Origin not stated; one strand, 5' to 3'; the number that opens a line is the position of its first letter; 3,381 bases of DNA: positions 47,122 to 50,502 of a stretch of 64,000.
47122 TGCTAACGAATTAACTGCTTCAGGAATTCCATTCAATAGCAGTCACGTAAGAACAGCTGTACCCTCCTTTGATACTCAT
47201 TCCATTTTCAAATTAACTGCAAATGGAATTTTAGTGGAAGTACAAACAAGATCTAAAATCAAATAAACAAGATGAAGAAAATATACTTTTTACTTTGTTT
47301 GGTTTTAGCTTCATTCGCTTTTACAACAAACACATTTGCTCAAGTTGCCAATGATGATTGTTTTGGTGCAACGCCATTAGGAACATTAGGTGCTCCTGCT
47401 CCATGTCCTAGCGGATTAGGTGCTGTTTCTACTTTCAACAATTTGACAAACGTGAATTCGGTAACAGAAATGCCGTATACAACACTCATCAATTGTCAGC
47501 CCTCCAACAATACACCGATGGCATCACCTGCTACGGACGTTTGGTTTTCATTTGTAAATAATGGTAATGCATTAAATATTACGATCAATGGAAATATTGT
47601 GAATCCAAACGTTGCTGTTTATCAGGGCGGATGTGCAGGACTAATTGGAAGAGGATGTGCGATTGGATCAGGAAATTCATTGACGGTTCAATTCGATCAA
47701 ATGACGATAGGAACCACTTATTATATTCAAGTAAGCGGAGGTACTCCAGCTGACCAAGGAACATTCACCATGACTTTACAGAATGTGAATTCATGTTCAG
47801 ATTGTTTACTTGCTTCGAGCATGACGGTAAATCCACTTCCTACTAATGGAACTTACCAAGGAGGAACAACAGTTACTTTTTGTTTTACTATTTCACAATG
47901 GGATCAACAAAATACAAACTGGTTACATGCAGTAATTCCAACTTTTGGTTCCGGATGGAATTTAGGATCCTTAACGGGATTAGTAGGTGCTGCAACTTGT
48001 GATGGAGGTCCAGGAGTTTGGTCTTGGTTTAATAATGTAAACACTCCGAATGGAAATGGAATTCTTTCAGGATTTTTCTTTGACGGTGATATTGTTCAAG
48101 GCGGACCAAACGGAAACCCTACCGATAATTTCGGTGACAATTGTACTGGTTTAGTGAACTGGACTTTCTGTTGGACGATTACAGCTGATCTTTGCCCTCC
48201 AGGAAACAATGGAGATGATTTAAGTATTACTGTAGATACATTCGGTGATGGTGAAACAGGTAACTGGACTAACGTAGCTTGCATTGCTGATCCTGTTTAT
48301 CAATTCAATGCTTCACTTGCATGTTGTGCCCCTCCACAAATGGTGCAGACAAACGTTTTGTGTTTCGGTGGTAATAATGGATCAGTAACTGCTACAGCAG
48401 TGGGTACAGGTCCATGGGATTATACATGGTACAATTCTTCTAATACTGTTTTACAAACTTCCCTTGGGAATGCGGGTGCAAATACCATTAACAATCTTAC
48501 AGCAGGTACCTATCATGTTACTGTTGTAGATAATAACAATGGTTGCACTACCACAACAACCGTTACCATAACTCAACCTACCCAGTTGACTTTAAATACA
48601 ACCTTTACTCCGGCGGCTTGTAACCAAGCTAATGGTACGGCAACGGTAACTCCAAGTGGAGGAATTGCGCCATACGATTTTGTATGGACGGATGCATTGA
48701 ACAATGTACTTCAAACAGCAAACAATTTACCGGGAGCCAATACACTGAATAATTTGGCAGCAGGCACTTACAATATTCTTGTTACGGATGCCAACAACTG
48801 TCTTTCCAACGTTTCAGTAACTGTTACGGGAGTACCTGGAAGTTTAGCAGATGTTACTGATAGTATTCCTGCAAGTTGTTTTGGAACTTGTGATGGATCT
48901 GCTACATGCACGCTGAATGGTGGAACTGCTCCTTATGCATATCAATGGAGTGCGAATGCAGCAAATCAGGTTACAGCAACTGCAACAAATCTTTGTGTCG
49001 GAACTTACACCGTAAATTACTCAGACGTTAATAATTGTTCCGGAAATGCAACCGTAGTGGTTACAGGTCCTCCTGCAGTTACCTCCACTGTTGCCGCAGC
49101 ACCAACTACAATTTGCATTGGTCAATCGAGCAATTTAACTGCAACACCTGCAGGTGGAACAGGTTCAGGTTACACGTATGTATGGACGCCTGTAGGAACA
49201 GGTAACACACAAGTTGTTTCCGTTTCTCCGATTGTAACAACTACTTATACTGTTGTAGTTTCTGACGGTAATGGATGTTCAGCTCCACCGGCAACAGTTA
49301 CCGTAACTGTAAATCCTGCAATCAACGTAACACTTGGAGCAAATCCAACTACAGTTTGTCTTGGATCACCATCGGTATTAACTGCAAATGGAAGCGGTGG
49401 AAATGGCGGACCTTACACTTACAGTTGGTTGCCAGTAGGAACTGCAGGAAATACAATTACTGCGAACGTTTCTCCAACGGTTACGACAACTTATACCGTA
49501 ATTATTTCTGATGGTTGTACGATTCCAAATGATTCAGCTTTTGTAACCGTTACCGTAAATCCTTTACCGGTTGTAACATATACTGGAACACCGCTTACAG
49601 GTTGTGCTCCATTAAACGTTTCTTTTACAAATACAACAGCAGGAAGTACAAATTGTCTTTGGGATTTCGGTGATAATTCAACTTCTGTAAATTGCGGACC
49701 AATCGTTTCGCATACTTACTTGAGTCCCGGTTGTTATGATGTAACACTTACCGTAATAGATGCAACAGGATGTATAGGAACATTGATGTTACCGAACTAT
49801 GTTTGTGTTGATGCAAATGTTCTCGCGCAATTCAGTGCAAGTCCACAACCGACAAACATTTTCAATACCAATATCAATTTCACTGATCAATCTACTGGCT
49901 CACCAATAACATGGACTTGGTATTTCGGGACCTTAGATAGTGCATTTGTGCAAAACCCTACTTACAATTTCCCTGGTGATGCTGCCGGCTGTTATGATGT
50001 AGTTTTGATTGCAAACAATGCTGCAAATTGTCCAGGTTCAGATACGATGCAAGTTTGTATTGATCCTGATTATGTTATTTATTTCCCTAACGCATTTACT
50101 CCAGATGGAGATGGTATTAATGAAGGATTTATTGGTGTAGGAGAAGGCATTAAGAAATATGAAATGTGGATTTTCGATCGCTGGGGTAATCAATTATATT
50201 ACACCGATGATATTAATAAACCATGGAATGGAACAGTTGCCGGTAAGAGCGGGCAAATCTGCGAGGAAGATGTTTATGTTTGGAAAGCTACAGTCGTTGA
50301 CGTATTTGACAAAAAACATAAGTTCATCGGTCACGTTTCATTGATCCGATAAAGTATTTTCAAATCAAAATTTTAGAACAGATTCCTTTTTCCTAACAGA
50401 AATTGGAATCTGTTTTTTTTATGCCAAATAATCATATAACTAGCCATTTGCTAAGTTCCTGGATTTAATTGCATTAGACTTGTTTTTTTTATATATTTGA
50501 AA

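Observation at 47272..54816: Tandem giant type-B CTD adhesin paralogs with a 3' identity gradient and conserved terminator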

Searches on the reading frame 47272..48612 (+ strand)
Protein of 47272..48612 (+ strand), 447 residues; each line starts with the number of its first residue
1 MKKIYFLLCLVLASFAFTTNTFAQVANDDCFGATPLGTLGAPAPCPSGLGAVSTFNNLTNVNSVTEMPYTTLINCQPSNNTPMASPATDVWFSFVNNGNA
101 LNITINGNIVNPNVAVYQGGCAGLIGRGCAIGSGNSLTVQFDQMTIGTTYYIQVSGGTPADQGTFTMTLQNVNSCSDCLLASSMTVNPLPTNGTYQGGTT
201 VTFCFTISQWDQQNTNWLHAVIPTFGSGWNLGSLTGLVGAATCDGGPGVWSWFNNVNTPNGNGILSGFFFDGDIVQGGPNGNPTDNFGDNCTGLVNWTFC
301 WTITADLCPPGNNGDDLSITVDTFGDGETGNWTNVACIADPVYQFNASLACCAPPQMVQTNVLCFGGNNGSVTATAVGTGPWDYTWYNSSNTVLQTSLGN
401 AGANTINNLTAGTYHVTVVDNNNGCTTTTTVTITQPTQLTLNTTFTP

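Call 25: find_related_loci(query=window:47272-48612:+, collection=genome_contigs, flank=10000)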
Query window:47272-48612:+ (447 aa) in genome_contigs; peptide patterns used: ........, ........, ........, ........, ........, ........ (x = any residue, [..] = any of these).
66 stretches matched a pattern; 45 encode a relative of the query (tblastn E <= 1e-3); 44 distinct loci.
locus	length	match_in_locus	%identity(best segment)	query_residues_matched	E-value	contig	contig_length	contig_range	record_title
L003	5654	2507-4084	82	1-447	0e+0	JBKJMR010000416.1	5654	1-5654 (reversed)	MAG: Bacteroidia bacterium isolate ant_bin.335 k117_5639245, whole genome shotgun sequence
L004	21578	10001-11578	83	1-447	0e+0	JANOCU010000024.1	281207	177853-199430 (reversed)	MAG: Bacteroidota bacterium isolate VAR_17_metabat_285 VAR_17_k141_411803, whole genome shotgun sequence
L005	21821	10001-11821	79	1-447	0e+0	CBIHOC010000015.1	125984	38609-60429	MAG TPA_asm: uncultured Chryseobacterium sp. isolate SRR18156182_binner12_Refined_23 genome assembly, contig: ERZ2733683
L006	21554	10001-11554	79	1-446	0e+0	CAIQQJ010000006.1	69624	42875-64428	MAG: uncultured Flavobacteriales bacterium isolate Kiruna3_bin-3741 genome assembly, contig: bin-3741:006/181, whole gen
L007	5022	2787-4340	77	1-441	0e+0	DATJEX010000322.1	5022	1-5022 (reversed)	MAG TPA_asm: Bacteroidia bacterium isolate SMAG_U15444 k141_12665408, whole genome shotgun sequence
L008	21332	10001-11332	76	1-447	0e+0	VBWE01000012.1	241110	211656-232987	MAG: Bacteroidetes bacterium isolate X1_MaxBin.021 scaffold_168, whole genome shotgun sequence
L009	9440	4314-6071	75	7-447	0e+0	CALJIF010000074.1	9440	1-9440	MAG TPA_asm: uncultured Flavobacteriales bacterium isolate SRR5576002_bin.138_CONCOCT_v1.1_MAG genome assembly, contig:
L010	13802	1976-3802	76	1-447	0e+0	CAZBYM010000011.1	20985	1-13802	MAG TPA_asm: uncultured Chryseobacterium sp. isolate binchicken_co248_158 genome assembly, contig: NODE_2620_length_2098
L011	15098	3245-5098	75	1-447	0e+0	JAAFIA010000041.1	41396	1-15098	MAG: Bacteroidetes bacterium isolate bin17.concoct.ball.095 WN_Bacteroidetes_4_scaffold_41, whole genome shotgun sequenc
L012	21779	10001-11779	74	1-447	0e+0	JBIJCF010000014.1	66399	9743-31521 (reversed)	MAG: Bacteroidia bacterium isolate ME2006-08-18D11_3300042945_group2_bin212 Rohwer_bin431_scaffold_9_c1, whole genome sh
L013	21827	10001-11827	76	1-447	0e+0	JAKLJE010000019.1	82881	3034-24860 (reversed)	MAG: Bacteroidia bacterium isolate MAG.246 MAG.246-NODE_19_length_82881_cov_5.252343, whole genome shotgun sequence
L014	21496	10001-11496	77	23-447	0e+0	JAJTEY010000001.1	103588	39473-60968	MAG: Bacteroidetes bacterium isolate 49618_E68 Sample_49618_scaffold_370, whole genome shotgun sequence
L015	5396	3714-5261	76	1-447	0e+0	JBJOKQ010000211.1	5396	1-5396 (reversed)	MAG: Bacteroidota bacterium isolate sycamorecreek_2019_sw_WHONDRS-S19S_0028_A_bin.11 scaffold_0004420, whole genome shot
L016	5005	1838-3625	72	23-447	0e+0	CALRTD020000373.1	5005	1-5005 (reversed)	MAG: Synechococcus sp. UW140 isolate JJ-JE56-12-3-mx-bin559 genome assembly, contig: JJ-RDS211-73-C1391, whole genome sh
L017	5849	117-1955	70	1-447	0e+0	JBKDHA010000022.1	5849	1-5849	MAG: Bacteroidota bacterium isolate samp_2115_semibin_49 samp_2115_265746, whole genome shotgun sequence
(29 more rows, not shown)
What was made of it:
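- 47272..48612 (+): Gene-1-specific N-terminal region: signal peptide, a Cys/Trp-rich domain (weak GBD_T9SS_assoc match) and the first SprB repeat. 67-83% aa identity to orthologs (call 25).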

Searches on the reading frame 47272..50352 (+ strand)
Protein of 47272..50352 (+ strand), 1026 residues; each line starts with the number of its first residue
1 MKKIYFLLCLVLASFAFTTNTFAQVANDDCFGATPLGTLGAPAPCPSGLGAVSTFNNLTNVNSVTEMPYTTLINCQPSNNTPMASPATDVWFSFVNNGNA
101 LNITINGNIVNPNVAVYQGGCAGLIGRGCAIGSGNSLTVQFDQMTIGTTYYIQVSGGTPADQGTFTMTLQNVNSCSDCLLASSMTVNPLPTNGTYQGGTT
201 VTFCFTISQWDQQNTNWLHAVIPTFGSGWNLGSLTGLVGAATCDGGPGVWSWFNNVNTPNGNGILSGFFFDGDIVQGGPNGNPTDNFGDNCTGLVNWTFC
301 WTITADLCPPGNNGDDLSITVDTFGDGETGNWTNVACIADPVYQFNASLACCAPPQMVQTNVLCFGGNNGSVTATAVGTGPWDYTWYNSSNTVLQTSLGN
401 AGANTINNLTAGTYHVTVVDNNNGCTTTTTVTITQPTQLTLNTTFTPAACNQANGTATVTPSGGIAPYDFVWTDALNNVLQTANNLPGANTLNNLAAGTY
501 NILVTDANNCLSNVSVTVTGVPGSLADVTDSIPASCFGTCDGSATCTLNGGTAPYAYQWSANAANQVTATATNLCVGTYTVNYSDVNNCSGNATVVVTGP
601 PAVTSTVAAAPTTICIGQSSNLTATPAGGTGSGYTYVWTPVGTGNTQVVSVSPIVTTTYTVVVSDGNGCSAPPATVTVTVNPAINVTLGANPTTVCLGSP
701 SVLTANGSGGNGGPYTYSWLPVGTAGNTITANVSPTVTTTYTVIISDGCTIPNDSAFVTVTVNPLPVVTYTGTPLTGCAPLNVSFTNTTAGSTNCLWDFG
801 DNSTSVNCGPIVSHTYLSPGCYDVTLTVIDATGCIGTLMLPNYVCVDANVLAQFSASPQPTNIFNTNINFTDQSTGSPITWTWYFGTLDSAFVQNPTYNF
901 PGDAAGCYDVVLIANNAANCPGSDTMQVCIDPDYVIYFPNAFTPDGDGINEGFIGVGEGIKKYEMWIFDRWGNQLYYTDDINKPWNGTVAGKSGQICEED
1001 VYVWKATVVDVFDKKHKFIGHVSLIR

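Call 7: search_protein_families(library=pfam, proteins=[window:47272-50352:+], max_evalue=0.01)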
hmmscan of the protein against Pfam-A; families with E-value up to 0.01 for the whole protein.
window:47272-50352:+ (1026 aa): 5 families
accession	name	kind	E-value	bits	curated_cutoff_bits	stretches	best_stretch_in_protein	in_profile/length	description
PF13573.12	SprB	-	9.3e-21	73.6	28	3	443-475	2-35/37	SprB repeat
PF18911.6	PKD_4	-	4.4e-18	65.5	27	2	766-835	4-75/85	PKD domain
PF00801.26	PKD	-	1.1e-12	48.2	23.5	2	770-833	4-70/80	PKD domain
PF13585.12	CHU_C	-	1.8e-09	38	27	1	938-1015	3-77/86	CHU_C Type IX secretion signal domain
PF23759.1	GBD_T9SS_assoc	-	0.0064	17.2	27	0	75-155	32-103/116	Galactose binding domain-like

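Call 13: search_protein_families(library=ncbifam, proteins=[window:47272-50352:+], max_evalue=0.001)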
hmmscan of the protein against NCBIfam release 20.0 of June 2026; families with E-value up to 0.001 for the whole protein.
window:47272-50352:+ (1026 aa): 1 family
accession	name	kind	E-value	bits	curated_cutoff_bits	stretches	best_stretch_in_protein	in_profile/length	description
TIGR04131.1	Bac_Flav_CTERM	domain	2.6e-10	40.3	35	1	937-1026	2-85/85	T9SS type B sorting domain-containing protein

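Call 14: find_encoding_contigs(protein=window:47272-50352:+, flank=10000, max_places=6)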
Protein window:47272-50352:+ (1026 aa): no gene with exactly this product is on record in the collection.
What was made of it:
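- Tried and rejected: Exact-protein look-up of gene 1 found nothing on record (call 14).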

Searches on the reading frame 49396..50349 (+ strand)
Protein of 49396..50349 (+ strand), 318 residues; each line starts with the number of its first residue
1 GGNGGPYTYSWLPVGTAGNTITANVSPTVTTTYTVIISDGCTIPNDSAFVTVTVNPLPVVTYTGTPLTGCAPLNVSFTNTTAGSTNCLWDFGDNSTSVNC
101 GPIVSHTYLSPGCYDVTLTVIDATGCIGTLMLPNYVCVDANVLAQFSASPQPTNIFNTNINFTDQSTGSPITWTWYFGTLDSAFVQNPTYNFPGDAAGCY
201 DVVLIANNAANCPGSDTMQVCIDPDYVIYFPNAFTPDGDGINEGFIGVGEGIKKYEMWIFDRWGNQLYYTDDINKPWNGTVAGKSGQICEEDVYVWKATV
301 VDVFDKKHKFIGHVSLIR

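Call 17: find_homologous_proteins(query=window:49396-50349:+)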
Query window:49396-50349:+ (318 aa): 983 proteins with E <= 0.001 among 5440 candidates; the best 120 are listed.
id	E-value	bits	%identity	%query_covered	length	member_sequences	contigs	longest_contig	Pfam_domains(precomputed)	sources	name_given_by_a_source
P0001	2.4e-173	594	77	100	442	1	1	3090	PF00801.27,PF13585.13,PF18911.7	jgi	jgi:gliding motility-associated-like protein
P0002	4.4e-140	485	67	100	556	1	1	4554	PF00801.27,PF13573.13,PF13585.13,PF18911.7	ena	-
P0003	2.6e-120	420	56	100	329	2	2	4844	PF00801.27,PF13585.13,PF18911.7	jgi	jgi:gliding motility-associated-like protein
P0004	4.8e-112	393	65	83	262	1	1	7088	PF00801.27,PF13585.13,PF18911.7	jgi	-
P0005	3.5e-92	327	68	63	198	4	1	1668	PF13585.13,PF18911.7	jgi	jgi:gliding motility-associated-like protein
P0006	2.6e-82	295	48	100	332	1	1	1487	PF00801.27,PF13585.13,PF18911.7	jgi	jgi:gliding motility-associated-like protein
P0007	6.5e-82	294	65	59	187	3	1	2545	PF13585.13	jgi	jgi:gliding motility-associated-like protein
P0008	9.7e-81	290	43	100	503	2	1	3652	PF00801.27,PF13585.13,PF08329.17,PF18911.7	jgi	-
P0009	1.1e-79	286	49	94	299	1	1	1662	PF00801.27,PF13585.13,PF18911.7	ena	-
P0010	1.8e-78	282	47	94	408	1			PF00801.27,PF13585.13,PF08329.17,PF18911.7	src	-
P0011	9.1e-78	280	45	100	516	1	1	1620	PF00801.27,PF13573.13,PF13585.13,PF18911.7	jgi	-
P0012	3.4e-77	278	46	98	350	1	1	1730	PF00801.27,PF13585.13,PF18911.7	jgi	jgi:gliding motility-associated-like protein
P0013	4.5e-77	278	45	100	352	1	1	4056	PF00801.27,PF13585.13,PF18911.7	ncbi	-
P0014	1.9e-75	272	40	100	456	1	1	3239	PF22352.3,PF00801.27,PF13585.13,PF18911.7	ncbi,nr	ncbi:MAG TPA: PKD domain-containing protein, partial [Bacteroidia bacterium]|nr:PKD domain-containin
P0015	2.4e-75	272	47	99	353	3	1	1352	PF00801.27,PF13585.13,PF18911.7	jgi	jgi:gliding motility-associated-like protein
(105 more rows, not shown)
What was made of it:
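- The ~318-aa PKD-PKD-CTD module is widespread on many different passengers: 983 database hits (call 17).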

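Call 18: find_encoding_contigs(protein=P0001, flank=10000)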
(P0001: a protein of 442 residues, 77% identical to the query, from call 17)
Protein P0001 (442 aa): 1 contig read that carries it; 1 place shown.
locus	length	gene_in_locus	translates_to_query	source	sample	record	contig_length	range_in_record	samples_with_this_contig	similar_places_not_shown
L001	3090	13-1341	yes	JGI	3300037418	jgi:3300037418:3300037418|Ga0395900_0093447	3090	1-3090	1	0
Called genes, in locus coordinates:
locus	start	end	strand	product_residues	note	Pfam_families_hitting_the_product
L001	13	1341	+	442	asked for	PF18911:PKD_4, PF00801:PKD, PF18911:PKD_4 (weak), PF13585:CHU_C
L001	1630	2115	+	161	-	PF00156:Pribosyltran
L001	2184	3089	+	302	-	?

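Call 19: find_encoding_contigs(protein=P0002, flank=10000)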
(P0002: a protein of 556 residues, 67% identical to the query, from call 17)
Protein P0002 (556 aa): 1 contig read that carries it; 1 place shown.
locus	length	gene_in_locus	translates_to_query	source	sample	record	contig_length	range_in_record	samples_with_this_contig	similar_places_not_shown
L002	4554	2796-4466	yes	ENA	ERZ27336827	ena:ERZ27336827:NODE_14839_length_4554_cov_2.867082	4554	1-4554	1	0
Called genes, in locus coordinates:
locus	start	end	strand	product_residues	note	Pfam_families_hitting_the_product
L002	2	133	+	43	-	?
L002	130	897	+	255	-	-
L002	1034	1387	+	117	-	-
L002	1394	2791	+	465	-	PF13573:SprB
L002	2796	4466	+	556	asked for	PF00801:PKD (faint), PF13573:SprB, PF18911:PKD_4, PF13585:CHU_C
